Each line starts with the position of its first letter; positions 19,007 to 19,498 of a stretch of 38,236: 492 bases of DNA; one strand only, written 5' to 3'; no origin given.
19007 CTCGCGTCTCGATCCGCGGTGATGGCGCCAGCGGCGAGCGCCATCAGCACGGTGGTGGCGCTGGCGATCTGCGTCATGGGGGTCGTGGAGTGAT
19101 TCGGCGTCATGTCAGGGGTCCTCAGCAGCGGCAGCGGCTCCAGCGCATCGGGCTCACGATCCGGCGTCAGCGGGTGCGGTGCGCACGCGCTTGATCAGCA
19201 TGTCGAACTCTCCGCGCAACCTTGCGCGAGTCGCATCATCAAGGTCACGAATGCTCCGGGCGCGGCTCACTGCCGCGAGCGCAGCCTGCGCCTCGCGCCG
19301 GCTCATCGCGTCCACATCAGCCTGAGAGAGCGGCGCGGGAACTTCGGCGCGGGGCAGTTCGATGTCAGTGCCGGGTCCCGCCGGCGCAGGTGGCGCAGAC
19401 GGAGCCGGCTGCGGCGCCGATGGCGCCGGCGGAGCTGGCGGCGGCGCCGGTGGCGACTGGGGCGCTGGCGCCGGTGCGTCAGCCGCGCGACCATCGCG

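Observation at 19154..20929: A 53-aa C-terminal module shared by the GspC-like and GspL-like proteins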

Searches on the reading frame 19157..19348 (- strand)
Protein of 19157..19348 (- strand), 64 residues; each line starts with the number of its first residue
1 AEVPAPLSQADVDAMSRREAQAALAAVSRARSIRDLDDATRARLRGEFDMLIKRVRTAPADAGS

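Call 11: find_homologous_proteins(query=A1, max_evalue=0.01)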
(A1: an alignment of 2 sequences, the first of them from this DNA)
Query A1 (2 sequences) (64 aa, profile of the alignment): 8 proteins with E <= 0.01 among 17 candidates.
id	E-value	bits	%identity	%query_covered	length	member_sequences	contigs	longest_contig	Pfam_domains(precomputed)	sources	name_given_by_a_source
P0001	6.6e-30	121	50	88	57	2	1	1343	-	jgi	jgi:hypothetical protein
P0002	4.1e-29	118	89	98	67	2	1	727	-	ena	-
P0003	1.2e-28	117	84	97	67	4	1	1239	-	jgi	jgi:hypothetical protein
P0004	8.5e-28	114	89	98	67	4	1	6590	-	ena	-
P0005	1.2e-27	114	87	95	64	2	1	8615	-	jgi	jgi:hypothetical protein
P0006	5.9e-24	102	100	78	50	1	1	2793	-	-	-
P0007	4.4e-22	96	52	69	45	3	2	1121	-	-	-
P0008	8.1e-19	85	87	73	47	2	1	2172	-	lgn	-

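Call 15: find_encoding_contigs(protein=P0005, flank=10000, max_places=4)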
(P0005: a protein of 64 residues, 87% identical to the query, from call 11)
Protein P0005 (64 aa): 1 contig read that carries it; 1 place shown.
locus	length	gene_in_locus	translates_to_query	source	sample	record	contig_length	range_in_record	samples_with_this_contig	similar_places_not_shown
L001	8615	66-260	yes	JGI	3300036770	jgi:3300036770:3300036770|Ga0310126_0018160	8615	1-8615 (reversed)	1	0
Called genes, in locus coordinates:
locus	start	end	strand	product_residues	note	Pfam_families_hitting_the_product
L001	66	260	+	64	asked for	-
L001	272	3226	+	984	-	PF03958:Secretin_N, PF00263:Secretin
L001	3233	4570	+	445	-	-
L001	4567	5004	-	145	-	-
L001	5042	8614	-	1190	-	?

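Call 16: find_encoding_contigs(protein=P0004, flank=10000, max_places=4)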
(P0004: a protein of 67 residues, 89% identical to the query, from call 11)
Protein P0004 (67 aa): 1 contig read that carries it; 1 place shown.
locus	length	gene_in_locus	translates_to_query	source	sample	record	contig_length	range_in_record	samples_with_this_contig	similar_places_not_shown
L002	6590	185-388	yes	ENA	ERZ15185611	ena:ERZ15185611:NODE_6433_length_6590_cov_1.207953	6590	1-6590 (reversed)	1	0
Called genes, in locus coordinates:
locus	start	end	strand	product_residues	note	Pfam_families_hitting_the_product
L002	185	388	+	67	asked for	-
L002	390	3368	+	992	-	PF03958:Secretin_N, PF00263:Secretin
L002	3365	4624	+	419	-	-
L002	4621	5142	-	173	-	-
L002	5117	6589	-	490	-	?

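Call 23: search_protein_representatives(alignment_id=A2)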
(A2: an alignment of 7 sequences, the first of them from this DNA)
Query: 7 sequences, 67 profile positions. Proteins with E-value up to 0.001 (for the whole library): 258; up to 1e-10: 54; up to 1e-30: 1. The best 150 are listed.
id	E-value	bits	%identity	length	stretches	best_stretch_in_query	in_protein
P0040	8.7e-34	131.4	-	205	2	4-61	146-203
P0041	1.5e-28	114.6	-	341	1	1-67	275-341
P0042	8.3e-27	109.0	-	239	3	5-58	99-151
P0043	1.2e-24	102.0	-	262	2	5-61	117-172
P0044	1.5e-22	95.4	-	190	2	5-63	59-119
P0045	3.9e-22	94.0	-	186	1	4-62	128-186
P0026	1.0e-21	92.7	-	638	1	4-61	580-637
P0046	6.9e-20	86.8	-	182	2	2-60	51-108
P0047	1.4e-19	85.9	-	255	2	6-57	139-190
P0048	1.8e-15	72.7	-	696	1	5-61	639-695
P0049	4.1e-15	71.6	-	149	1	6-63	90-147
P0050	7.8e-15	70.7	-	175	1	3-59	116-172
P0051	2.3e-14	69.2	-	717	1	4-59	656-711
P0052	2.1e-13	66.1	-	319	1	4-60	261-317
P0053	2.2e-13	66.0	-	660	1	1-59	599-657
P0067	6.3e-12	61.3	-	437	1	2-59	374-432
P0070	7.8e-12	61.0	-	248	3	3-60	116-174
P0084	5.2e-11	58.4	-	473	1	6-61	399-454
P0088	6.7e-11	58.1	-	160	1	4-59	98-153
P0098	3.4e-10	55.8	-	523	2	9-62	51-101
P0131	9.6e-09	51.2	-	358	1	6-59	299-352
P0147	3.1e-08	49.5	-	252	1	4-62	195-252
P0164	1.4e-07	47.4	-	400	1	7-60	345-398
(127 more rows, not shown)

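Call 37: find_homologous_proteins(query=A3, max_evalue=0.001)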
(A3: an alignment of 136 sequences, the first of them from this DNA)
Query A3 (136 sequences) (64 aa, profile of the alignment): 7 proteins with E <= 0.001 among 982 candidates.
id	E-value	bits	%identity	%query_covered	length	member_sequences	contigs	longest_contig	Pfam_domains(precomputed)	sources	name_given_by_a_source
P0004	1.6e-19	87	89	98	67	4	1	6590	-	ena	-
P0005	1.7e-19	87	87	95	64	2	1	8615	-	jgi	jgi:hypothetical protein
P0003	2.4e-19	87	84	97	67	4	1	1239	-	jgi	jgi:hypothetical protein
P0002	3.2e-19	87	89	98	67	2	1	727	-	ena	-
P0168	2.5e-14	71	35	84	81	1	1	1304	-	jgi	jgi:hypothetical protein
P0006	2.6e-12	64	100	78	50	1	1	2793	-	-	-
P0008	4.3e-12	64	87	73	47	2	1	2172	-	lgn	-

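Call 38: search_solved_structures(query=A3, max_evalue=10, show_alignments=3)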
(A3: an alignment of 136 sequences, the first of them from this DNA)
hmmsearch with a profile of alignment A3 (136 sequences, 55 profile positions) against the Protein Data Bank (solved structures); distinct sequences matched with E-value up to 10: 18.
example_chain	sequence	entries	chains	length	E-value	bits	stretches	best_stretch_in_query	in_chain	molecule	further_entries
9zem_A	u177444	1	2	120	9.9e-07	32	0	5-19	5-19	HeliScrew4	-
2qdo_A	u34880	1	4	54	0.013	18.8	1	8-29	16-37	NblA protein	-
2q8v_A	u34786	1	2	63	0.018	18.3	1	8-29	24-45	NblA protein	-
6h7a_A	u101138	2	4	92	0.17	15.3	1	4-24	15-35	PABP1 domain J | Polyadenylate-binding protein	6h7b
9fn4_A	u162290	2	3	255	0.33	14.3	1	3-44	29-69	Peptidase C39-like domain-containing protein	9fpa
6ywe_M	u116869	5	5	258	0.37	14.1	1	4-33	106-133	bL19m | Mitochondrial ribosomal protein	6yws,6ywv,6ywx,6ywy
1skn_P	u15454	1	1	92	0.38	14.1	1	5-26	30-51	DNA-BINDING DOMAIN OF SKN-1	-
1zbh_A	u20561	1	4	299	0.41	14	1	6-45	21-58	3'-5' exonuclease ERI1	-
4l8r_B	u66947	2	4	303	0.43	14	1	6-45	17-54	3'-5' exoribonuclease 1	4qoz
2wpt_A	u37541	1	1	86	0.51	13.7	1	11-53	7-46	COLICIN-E2 IMMUNITY PROTEIN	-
1zbu_A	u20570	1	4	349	0.52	13.7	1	6-45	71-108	3'-5' exonuclease ERI1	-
4fye_A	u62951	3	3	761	0.56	13.6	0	19-45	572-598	SidF, inhibitor of growth family, member 3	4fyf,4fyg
9r2l_A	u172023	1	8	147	0.58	13.5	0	33-52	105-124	N37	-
4hsb_A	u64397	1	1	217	0.96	12.8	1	7-27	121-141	Probable DNA-3-methyladenine glycosylase 2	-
4b21_A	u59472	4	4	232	1.1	12.7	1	7-27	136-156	PROBABLE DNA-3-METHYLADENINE GLYCOSYLASE 2 | MAG2, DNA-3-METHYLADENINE GLYCOSYLASE 2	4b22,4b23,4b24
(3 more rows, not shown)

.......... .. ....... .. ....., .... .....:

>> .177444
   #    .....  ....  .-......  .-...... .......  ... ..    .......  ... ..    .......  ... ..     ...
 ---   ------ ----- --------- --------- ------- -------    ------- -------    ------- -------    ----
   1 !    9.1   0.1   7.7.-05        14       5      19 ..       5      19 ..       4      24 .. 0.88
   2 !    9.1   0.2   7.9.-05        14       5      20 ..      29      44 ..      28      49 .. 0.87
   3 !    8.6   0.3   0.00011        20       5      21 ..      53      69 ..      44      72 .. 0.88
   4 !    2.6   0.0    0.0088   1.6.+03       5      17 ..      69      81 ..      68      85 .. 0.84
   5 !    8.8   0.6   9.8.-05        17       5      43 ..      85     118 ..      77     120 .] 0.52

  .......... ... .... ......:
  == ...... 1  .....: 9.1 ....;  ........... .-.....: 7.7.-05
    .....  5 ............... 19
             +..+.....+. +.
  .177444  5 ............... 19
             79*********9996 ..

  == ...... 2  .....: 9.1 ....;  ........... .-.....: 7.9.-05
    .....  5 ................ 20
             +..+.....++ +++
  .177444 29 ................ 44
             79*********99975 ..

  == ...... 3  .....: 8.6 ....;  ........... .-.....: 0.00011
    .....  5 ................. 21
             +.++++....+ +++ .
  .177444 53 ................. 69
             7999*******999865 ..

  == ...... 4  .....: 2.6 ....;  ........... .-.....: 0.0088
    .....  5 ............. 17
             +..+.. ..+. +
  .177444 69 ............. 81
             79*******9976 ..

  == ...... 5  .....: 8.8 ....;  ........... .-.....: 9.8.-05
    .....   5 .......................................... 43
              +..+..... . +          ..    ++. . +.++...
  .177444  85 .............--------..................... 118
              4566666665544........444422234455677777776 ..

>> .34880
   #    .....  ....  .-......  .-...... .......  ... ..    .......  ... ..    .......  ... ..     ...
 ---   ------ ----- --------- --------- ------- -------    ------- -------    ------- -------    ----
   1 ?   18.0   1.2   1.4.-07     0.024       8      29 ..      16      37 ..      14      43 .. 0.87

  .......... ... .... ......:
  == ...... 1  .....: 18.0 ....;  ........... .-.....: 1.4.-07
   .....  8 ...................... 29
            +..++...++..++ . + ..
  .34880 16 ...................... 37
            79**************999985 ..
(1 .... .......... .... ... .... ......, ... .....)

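Call 45: predict_structure(alignment_id=A3)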
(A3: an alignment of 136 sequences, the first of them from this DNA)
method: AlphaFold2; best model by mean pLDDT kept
length: 64 residues; sequences in the alignment: 136
mean_pLDDT: 90.4   pTM: 0.73
mean pLDDT of the five models: 90.4, 90.1, 88.3, 87.9, 86.9
residues with pLDDT >= 90: 48; 70-90: 12; 50-70: 3; < 50: 1
segments of 3 or more residues with pLDDT < 50: none
pLDDT, mean of each block of 10 residues (from residue 1): 88 94 94 91 95 92 60
secondary structure, 60 per line:
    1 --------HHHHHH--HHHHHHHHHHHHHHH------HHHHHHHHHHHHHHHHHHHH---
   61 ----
elements in order: H9-14 H17-31 H38-57

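Call 48: search_protein_families(library=pfam, proteins=[P0067, P0098, P0131, P0164, P0084, P0147, P0088, P0043, P0070, P0044], max_evalue=0.1)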
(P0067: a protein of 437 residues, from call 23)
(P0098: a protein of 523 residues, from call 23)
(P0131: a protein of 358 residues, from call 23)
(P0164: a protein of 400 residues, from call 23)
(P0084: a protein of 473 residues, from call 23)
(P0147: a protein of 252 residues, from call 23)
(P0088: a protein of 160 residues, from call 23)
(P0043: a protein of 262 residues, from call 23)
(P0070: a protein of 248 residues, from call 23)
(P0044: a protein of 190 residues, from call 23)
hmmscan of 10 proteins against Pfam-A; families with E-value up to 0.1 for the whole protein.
P0067 (437 aa): 14 families
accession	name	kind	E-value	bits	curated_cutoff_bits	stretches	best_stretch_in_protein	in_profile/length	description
PF20434.5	BD-FAE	-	8.5e-56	189.3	26.8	1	82-281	1-215/215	BD-FAE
PF07859.19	Abhydrolase_3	-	1.9e-29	103.4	25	1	98-299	1-207/210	alpha/beta hydrolase fold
PF00326.27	Peptidase_S9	-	8.5e-18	65.1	22.6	2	237-319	124-212/213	Prolyl oligopeptidase family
PF00135.34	COesterase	-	1.1e-11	44.9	27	1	74-189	80-205/515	Carboxylesterase family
PF02230.22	Abhydrolase_2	-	2.5e-07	31.2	23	1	255-313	156-213/217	Phospholipase/Carboxylesterase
PF01738.24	DLH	-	2.1e-06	27.9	21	1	143-301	76-189/217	Dienelactone hydrolase family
PF00561.26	Abhydrolase_1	-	1e-05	25.8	25.8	1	96-214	1-102/245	alpha/beta hydrolase fold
PF12697.13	Abhydrolase_6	-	1.1e-05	26.7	26.3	1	98-267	1-177/217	Alpha/beta hydrolase family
PF12146.15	Hydrolase_4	-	1.4e-05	24.9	27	1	255-291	191-227/239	Serine aminopeptidase, S33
PF02129.25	Peptidase_S15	-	0.00023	21.4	23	1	79-190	4-118/262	X-Pro dipeptidyl-peptidase (S15 family)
PF03583.20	LIP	-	0.00042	20.2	23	0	123-183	24-87/286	Secretory lipase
PF08386.16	Abhydrolase_4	-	0.00081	19.9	21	1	246-314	25-92/103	TAP-like protein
PF03959.19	FSH1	-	0.029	14.5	21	1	149-289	86-191/211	Serine hydrolase (FSH1)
PF12740.14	PETase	-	0.054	13.3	28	0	121-185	77-143/263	PET hydrolase-like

P0098 (523 aa): 1 family
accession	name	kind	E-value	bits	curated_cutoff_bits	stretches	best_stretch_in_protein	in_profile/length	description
PF14312.12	FG-GAP_2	-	5.5e-24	84.5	23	3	215-259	1-49/49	FG-GAP repeat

P0131 (358 aa): 1 family
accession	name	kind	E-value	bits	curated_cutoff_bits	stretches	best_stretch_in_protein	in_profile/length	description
PF03958.22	Secretin_N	-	0.016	15.9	28.2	1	193-250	3-67/69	Bacterial type II/III secretion system short domain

P0164 (400 aa): 3 families
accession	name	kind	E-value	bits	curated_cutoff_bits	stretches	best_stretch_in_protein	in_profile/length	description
PF03958.22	Secretin_N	-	4.6e-10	40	28.2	1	269-327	5-62/69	Bacterial type II/III secretion system short domain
PF00013.35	KH_1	-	0.002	18.3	21.5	0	79-114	24-65/66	KH domain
PF14611.13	KH_SLS1_1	-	0.054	14.1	24.1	0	72-116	19-65/69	SLS1 protein first KH domain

P0084 (473 aa): 0 families

P0147 (252 aa): 1 family
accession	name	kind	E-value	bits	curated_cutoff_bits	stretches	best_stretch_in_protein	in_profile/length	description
PF06958.17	Pyocin_S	-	0.063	14.2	22.5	0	62-95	14-52/139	S-type Pyocin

P0088 (160 aa): 1 family
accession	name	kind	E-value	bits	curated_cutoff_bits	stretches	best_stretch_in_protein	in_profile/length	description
PF13997.11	YqjK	-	0.073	13.9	28.1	0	8-52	15-59/73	YqjK-like protein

P0043 (262 aa): 5 families
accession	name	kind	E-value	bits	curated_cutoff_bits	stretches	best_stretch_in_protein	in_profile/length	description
PF03604.18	Zn_ribbon_RPAB4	-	0.0024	17.9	24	1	35-56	3-24/32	DNA directed RNA polymerase, 7 kDa subunit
PF23455.1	DUF7129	-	0.035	14.3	30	1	34-63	13-41/45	Domain of unknown function (DUF7129)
PF12773.13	DZR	-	0.044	14.4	27.3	1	29-58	9-33/45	Double zinc ribbon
PF01155.25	HypA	-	0.073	13.5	28.9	0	28-59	66-96/112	Hydrogenase/urease nickel incorporation, metallochaperone, hypA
PF19108.5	DUF5795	-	0.084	13.4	27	0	50-69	37-56/74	Family of unknown function (DUF5795)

P0070 (248 aa): 4 families
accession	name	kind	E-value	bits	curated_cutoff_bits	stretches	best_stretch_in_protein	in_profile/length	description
PF11157.13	DUF2937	-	0.00071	19.9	25.3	1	130-182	44-96/162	Protein of unknown function (DUF2937)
PF23020.1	PEX14-like_2nd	-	0.0068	17.1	23.2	0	132-184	66-118/120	Peroxisomal membrane protein PEX14-like, central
PF14649.11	Spatacsin_C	-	0.028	14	25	0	128-172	142-185/296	Spatacsin C-terminus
PF04344.18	CheZ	-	0.029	14.7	30.7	0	132-233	26-120/203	Chemotaxis phosphatase, CheZ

P0044 (190 aa): 0 families

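Call 49: fold_search(model_id=the predicted structure, library=pdb)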
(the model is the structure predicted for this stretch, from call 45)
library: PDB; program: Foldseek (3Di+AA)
matches with E <= 10: 168; with E <= 0.001: 0
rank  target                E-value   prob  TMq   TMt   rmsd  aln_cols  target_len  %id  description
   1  7ohu_h                3.9e-01  0.98  0.66  0.40   2.5        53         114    8  Nog1-TAP associated immature ribosomal particles from S. cerevisiae after rpL2 expression shut down, population B (released 2021-11-03)
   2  4v47_AW               6.8e-01  0.97  0.66  0.71   2.8        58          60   10  Real space refined coordinates of the 30S and 50S subunits fitted into the low resolution cryo-EM map of the EF-G.GTP (released 2014-07-09)
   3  6woo_h                1.3e+00  0.77  0.62  0.36   2.9        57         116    7  CryoEM structure of yeast 80S ribosome with Met-tRNAiMet, eIF5B, and GDP (released 2020-09-23)
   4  4v6u_BW               1.6e+00  0.82  0.65  0.58   3.1        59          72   12  Promiscuous behavior of proteins in archaeal ribosomes revealed by cryo-EM: implications for evolution of eukaryotic  (released 2014-07-09)
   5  8brm_Li               1.7e+00  0.77  0.64  0.36   3.1        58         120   14  Giardia ribosome in POST-T state, no E-site tRNA (A6) (released 2023-03-15)
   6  2jqq_MODEL_1_A        1.9e+00  0.28  0.48  0.23   9.8        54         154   17  Solution structure of Saccharomyces cerevisiae conserved oligomeric Golgi subunit 2 protein (Cog2p) (released 2007-06-19)
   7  8c3a_AI               2.0e+00  0.69  0.65  0.37   3.5        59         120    7  Crystal structure of ailanthone bound to the Candida albicans 80S ribosome (released 2024-01-10)
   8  8hku_L29P             2.2e+00  0.66  0.65  0.66   2.9        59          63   12  Cryo-EM Structures and Translocation Mechanism of Crenarchaeota Ribosome (released 2023-08-16)
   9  1x4t_MODEL_1_A        2.2e+00  0.28  0.55  0.39   8.7        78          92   12  Solution structure of Isy1 domain in hypothetical protein (released 2005-11-14)
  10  9p6i_A                2.4e+00  0.69  0.61  0.22   3.0        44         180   16  Crystal Structure of the Histidine Kinase VC2136 from Vibrio cholerae serotype O1 (released 2025-08-20)
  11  9teh_A                2.4e+00  0.35  0.56  0.09  13.0        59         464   19  PhiC31 excisive synapse; attL x attL with an integraseS12A-RDF protein fusion (released 2026-02-11)
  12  6iok_K                2.4e+00  0.21  0.51  0.11  14.5        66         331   15  Cryo-EM structure of multidrug efflux pump MexAB-OprM (0 degree state) (released 2019-04-03)
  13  5yny_C                2.6e+00  0.80  0.60  0.35   0.8        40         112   15  Structure of house dust mite allergen Der F 21 in PEG2KMME (released 2019-03-13)
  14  7qca_LHH              2.6e+00  0.54  0.63  0.37   2.8        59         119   14  Spraguea lophii ribosome (released 2022-11-30)
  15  5gmk_H                2.6e+00  0.38  0.58  0.40   6.4        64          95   16  Cryo-EM structure of the Catalytic Step I spliceosome (C complex) at 3.4 angstrom resolution (released 2016-08-17)
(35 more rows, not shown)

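Call 53: find_encoding_contigs(protein=P0044, flank=8000, max_places=2)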
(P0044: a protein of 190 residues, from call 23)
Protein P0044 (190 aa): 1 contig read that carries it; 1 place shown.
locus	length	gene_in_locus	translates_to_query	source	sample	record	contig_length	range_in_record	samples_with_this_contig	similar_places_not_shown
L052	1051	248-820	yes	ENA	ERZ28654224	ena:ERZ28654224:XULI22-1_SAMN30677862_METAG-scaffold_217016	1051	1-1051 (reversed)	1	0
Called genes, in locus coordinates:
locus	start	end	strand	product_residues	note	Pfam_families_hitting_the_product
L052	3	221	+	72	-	?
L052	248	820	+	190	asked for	-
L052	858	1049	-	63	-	?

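Call 54: find_encoding_contigs(protein=P0067, flank=8000, max_places=2)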
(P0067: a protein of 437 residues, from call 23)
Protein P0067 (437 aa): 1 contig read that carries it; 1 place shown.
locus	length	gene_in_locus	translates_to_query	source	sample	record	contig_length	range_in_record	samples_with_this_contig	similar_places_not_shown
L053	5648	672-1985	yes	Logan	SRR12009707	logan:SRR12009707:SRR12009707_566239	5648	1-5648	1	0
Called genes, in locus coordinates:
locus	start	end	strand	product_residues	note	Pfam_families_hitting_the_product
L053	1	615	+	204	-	?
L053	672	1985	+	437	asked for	PF00561:Abhydrolase_1 (faint), PF00135:COesterase, PF20434:BD-FAE, PF02230:Abhydrolase_2 (faint), PF12146:Hydrolase_4 (faint), PF07859:Abhydrolase_3, PF12697:Abhydrolase_6 (weak), PF00326:Peptidase_S9, +1 more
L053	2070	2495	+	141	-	-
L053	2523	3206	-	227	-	-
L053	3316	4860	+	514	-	PF07969:Amidohydro_3, PF01979:Amidohydro_1 (faint)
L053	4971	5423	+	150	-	PF01967:MoaC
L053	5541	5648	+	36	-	?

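Call 55: find_encoding_contigs(protein=P0164, flank=8000, max_places=2)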
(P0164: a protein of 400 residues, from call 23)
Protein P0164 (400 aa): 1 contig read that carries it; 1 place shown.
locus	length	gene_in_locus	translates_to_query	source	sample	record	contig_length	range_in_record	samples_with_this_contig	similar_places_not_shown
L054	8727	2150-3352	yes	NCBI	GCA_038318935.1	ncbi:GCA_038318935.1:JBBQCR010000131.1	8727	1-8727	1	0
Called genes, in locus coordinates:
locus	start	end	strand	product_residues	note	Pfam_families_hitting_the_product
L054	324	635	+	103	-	-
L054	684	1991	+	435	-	PF07228:SpoIIE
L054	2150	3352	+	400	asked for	PF03958:Secretin_N (weak)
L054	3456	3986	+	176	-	PF04542:Sigma70_r2, PF08281:Sigma70_r4_2, PF04545:Sigma70_r4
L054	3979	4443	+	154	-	-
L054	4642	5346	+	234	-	-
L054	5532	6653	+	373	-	PF04191:PEMT, PF04140:ICMT (weak), PF01817:CM_2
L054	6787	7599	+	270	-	PF00891:Methyltransf_2 (weak), PF08241:Methyltransf_11, PF08242:Methyltransf_12, PF13649:Methyltransf_25, PF13847:Methyltransf_31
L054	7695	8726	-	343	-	?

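Call 56: find_encoding_contigs(protein=P0040, flank=8000, max_places=2)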
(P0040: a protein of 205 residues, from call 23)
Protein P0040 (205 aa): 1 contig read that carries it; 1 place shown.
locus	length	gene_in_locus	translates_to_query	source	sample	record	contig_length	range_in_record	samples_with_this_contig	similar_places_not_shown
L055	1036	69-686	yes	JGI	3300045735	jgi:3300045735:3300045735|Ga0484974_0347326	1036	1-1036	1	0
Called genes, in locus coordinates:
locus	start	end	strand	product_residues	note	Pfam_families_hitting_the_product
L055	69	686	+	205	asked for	-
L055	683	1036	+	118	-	?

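Call 57: find_encoding_contigs(protein=P0043, flank=8000, max_places=2)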
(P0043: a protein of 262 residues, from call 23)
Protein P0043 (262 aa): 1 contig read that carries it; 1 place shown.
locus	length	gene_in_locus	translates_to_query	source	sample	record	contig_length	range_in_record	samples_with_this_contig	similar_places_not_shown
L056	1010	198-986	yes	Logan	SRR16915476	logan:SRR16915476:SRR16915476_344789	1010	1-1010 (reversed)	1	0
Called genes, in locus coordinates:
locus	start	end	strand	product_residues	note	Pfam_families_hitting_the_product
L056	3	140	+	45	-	?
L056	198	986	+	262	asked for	-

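Call 77: list_cluster_members(proteins=[P0043, P0047, P0070, P0098, P0131, P0164, P0084, P0088, P0042, P0147])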
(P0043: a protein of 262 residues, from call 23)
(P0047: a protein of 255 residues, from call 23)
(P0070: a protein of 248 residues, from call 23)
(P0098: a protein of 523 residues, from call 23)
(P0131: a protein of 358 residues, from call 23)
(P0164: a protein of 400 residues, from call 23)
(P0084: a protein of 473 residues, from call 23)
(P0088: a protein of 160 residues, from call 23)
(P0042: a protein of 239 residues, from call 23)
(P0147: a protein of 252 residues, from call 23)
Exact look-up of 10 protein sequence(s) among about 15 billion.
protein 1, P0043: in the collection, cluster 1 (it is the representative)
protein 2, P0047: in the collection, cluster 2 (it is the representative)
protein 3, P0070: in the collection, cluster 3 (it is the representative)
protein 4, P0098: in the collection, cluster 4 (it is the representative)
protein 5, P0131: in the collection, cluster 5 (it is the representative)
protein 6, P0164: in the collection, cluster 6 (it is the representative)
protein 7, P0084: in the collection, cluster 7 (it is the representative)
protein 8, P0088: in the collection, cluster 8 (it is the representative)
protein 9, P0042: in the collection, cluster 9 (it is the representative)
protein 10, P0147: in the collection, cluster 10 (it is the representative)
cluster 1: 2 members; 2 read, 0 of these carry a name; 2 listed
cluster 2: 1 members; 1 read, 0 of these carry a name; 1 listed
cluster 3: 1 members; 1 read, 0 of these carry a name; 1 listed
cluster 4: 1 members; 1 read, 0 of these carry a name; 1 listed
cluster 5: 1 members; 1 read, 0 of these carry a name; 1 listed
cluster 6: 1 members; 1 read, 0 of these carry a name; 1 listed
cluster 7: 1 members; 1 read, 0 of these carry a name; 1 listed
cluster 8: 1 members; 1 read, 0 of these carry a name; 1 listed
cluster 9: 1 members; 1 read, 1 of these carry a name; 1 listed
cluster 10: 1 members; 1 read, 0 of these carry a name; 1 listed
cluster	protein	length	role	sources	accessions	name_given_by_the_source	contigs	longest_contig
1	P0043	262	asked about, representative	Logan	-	-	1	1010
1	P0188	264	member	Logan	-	-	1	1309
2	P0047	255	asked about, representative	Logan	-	-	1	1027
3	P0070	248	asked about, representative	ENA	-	-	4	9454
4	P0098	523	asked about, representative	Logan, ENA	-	-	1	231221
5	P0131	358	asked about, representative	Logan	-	-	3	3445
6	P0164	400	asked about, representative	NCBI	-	-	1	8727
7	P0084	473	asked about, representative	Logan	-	-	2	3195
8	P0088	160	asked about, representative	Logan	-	-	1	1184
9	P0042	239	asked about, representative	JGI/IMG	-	hypothetical protein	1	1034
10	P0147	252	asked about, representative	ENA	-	-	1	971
